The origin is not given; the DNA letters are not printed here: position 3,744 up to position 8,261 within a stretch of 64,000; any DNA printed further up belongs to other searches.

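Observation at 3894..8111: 1405-aa protein with twelve NHL blades plus a gluzincin-like HEXXH...EGWAEY domain, as a candidate CIS payload or receptor-binding protein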

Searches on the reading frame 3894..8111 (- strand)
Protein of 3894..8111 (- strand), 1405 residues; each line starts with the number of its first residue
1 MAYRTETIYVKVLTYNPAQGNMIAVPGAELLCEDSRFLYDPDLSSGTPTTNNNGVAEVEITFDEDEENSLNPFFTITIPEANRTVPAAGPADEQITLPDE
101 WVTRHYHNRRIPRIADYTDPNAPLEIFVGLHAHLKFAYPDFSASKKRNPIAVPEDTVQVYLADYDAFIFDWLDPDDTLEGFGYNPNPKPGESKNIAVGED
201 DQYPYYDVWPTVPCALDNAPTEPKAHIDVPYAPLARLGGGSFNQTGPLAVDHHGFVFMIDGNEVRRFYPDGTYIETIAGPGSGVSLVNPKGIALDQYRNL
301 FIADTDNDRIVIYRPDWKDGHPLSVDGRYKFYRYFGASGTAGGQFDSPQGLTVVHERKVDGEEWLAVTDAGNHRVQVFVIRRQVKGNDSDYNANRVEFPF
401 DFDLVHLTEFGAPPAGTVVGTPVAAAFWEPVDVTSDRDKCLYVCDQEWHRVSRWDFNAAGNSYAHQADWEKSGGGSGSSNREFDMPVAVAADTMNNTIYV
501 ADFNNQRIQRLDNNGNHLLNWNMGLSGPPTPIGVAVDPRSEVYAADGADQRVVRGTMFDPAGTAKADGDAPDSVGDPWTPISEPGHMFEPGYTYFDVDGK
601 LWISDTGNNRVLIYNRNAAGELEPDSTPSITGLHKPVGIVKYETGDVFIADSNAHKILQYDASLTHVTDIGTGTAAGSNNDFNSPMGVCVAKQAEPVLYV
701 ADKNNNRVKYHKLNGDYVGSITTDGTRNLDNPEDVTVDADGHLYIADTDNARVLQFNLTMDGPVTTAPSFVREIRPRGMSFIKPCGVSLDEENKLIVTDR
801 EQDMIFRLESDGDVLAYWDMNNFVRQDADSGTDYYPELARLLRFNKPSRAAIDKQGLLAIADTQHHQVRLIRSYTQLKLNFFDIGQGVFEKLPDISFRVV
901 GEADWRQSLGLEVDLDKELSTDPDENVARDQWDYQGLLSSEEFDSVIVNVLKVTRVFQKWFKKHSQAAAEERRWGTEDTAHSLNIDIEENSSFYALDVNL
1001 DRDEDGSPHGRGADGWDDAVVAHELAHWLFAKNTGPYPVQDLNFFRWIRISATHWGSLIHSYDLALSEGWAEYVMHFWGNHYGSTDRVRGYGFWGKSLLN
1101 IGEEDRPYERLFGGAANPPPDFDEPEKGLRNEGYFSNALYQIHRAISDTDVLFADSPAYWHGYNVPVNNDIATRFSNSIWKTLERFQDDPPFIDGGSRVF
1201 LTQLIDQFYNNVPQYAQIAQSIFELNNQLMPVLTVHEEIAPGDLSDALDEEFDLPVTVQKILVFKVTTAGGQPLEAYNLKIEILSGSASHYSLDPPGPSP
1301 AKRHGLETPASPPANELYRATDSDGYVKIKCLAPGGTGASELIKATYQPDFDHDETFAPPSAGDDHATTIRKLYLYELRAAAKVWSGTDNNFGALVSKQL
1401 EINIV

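Call 5: search_protein_families(library=pfam, proteins=[window:3894-8111:-], max_evalue=0.01)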
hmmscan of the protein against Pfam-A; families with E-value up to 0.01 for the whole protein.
window:3894-8111:- (1405 aa): 5 families
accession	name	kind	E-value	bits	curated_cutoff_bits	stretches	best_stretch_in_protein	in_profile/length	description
PF01436.27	NHL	-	4.9e-41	137.2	20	2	729-756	1-28/28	NHL repeat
PF25021.1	TEN_NHL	-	5.2e-10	39.3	27.1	0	729-756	260-287/357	Teneurin NHL domain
PF08450.18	SGL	-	2.4e-09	37.6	26.3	1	591-820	4-222/246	SMP-30/Gluconolactonase/LRE-like region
PF24684.1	Vgb_lyase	-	0.00011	21.5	50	0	696-817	24-132/290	Virginiamycin B lyase family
PF22701.2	Mala_s_1-like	-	0.0014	18.8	27.5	0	486-547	90-148/195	Mal s 1 allergenic protein-like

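Call 8: search_protein_families(library=phrogs, proteins=[window:3894-8111:-], max_evalue=0.01)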
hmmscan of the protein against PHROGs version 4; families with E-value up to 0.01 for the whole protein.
window:3894-8111:- (1405 aa): 0 families

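Call 13: find_homologous_proteins(query=window:3894-8111:-, max_evalue=0.001)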
Query window:3894-8111:- (1405 aa): 506 proteins with E <= 0.001 among 8000 candidates; the best 120 are listed.
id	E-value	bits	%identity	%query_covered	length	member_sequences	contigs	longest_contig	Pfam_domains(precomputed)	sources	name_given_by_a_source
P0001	0.0e+0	3323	100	100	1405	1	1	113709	PF01436.28,PF25021.2,PF08450.19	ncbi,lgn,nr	ncbi:MAG: hypothetical protein JW786_06520 [Desulfobacterales bacterium]|nr:hypothetical protein [De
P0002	0.0e+0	2848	84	100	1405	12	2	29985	PF01436.28,PF25021.2,PF08450.19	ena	-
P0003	0.0e+0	2625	78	100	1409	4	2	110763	PF01436.28,PF25021.2,PF08450.19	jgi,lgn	jgi:DNA-binding beta-propeller fold protein YncE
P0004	0.0e+0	2614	77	100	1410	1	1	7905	PF01436.28,PF25021.2,PF08450.19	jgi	jgi:sugar lactone lactonase YvrE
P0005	0.0e+0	2584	77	100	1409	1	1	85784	PF01436.28,PF25021.2,PF08450.19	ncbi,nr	ncbi:MAG: hypothetical protein GY737_11320 [Desulfobacteraceae bacterium]|nr:hypothetical protein [D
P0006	0.0e+0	1513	49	100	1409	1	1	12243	PF01436.28,PF25021.2,PF08450.19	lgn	-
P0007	0.0e+0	1509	51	100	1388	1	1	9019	PF17170.11,PF02369.23,PF13449.13,PF24684.2,PF01436.28,PF25021.2,PF08450.19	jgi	jgi:DNA-binding beta-propeller fold protein YncE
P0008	0.0e+0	1505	50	100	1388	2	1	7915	PF02369.23,PF13449.13,PF24684.2,PF01436.28,PF25021.2,PF08450.19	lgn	-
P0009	0.0e+0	1504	50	100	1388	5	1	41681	PF13449.13,PF24684.2,PF01436.28,PF25021.2,PF08450.19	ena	-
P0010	0.0e+0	1491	50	100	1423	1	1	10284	PF13449.13,PF20067.6,PF24684.2,PF01436.28,PF25021.2,PF06739.18,PF08450.19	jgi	jgi:sugar lactone lactonase YvrE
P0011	0.0e+0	1479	50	100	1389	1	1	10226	PF13449.13,PF24684.2,PF01436.28,PF25021.2,PF06739.18,PF08450.19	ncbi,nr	ncbi:MAG: NHL repeat-containing protein [Chloroflexi bacterium]|nr:NHL repeat-containing protein [Ch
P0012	0.0e+0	1462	48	100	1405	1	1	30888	PF17170.11,PF13449.13,PF01436.28,PF25021.2,PF06739.18,PF08450.19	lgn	-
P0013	0.0e+0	1460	48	100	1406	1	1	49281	PF17170.11,PF13449.13,PF24684.2,PF01436.28,PF25021.2,PF06739.18,PF08450.19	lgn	-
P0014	0.0e+0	1456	48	100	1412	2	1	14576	PF10282.16,PF13449.13,PF22807.3,PF24684.2,PF01436.28,PF25021.2,PF06739.18,PF08450.19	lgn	-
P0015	0.0e+0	1446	48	100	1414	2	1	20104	PF13449.13,PF01436.28,PF25021.2,PF06739.18,PF08450.19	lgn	-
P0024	0.0e+0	1290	45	100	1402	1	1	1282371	PF10282.16,PF20067.6,PF24684.2,PF01436.28,PF25021.2,PF08450.19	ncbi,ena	-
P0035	0.0e+0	1182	39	67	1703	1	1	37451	PF17170.11,PF13449.13,PF24684.2,PF01436.28,PF25021.2,PF06739.18,PF08450.19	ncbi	-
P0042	0.0e+0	1091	41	100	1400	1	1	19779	PF13449.13,PF20067.6,PF24684.2,PF01436.28,PF25021.2,PF08450.19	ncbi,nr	ncbi:MAG: hypothetical protein HYY34_01840 [Chloroflexi bacterium]|nr:hypothetical protein [Chlorofl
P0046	2.7e-284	965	35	100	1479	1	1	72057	PF13449.13,PF24684.2,PF01436.28,PF25021.2,PF08450.19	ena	-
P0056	7.9e-270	917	38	100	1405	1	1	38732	PF10282.16,PF13449.13,PF24684.2,PF01436.28,PF25021.2,PF06739.18,PF08450.19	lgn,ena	-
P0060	3.9e-249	848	37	99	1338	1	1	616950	PF20067.6,PF24684.2,PF01436.28,PF25021.2,PF06739.18,PF08450.19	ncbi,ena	-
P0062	2.7e-175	603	30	98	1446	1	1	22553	PF10282.16,PF01436.28,PF25021.2,PF06739.18,PF08450.19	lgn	-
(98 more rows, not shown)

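Call 19: find_encoding_contigs(protein=P0024, flank=10000, max_places=2)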
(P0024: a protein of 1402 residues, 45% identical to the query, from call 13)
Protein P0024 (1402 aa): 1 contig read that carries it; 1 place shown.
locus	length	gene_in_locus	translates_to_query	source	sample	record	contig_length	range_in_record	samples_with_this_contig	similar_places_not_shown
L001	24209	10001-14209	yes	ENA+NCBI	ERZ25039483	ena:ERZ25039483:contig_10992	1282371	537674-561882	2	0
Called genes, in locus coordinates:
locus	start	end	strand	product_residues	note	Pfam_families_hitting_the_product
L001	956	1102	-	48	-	-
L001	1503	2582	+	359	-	-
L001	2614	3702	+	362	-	PF04984:Phage_sheath_1 (weak), PF17482:Phage_sheath_1C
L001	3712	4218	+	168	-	-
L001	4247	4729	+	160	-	-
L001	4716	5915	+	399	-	-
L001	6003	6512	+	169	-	-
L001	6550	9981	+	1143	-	PF04513:Baculo_PEP_C (faint)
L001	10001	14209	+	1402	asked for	PF08450:SGL (faint), PF24684:Vgb_lyase (faint), PF25021:TEN_NHL (faint), PF01436:NHL (faint), PF10282:Lactonase (weak), PF20067:SSL_N (faint)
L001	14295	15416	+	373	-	PF05954:Phage_GPD (weak)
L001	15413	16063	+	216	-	PF04717:Phage_base_V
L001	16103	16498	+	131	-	PF05488:PAAR_motif (weak)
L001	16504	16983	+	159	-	PF10934:Sheath_initiator (weak), PF04965:GPW_gp25 (weak)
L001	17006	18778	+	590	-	PF04865:Baseplate_J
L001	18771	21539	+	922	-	PF07494:Reg_prop (faint)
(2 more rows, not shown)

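Call 20: find_encoding_contigs(protein=P0001, flank=10000, max_places=2)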
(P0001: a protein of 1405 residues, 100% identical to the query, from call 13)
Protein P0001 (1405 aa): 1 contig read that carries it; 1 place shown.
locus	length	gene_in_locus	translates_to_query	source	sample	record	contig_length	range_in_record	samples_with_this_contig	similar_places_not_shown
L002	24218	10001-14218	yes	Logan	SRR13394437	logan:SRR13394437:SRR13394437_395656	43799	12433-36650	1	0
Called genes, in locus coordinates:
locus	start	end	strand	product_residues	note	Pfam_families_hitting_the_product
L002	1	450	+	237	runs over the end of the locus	PF00849:PseudoU_synth_2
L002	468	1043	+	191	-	PF01966:HD (weak)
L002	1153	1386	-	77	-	PF03091:CutA1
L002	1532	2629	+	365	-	-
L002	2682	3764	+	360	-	PF04984:Phage_sheath_1, PF17482:Phage_sheath_1C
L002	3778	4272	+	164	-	-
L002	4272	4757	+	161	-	-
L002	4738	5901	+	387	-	-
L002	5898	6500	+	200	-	-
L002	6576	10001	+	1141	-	PF04513:Baculo_PEP_C (faint), PF01442:Apolipoprotein (faint)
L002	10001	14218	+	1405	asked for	PF08450:SGL (faint), PF25021:TEN_NHL (faint), PF01436:NHL (weak)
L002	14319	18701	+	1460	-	PF13620:CarboxypepD_reg (weak)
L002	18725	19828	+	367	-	-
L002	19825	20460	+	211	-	PF04717:Phage_base_V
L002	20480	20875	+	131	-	PF05488:PAAR_motif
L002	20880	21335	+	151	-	PF10934:Sheath_initiator, PF04965:GPW_gp25 (weak)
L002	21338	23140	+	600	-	PF04865:Baseplate_J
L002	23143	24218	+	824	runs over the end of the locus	PF07494:Reg_prop (faint)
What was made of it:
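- On Tail fibre / receptor-binding protein: X is encoded before the hub genes (call 20).
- It is encoded two to three genes upstream of the gpD-like, gpV and PAAR genes (call 20).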
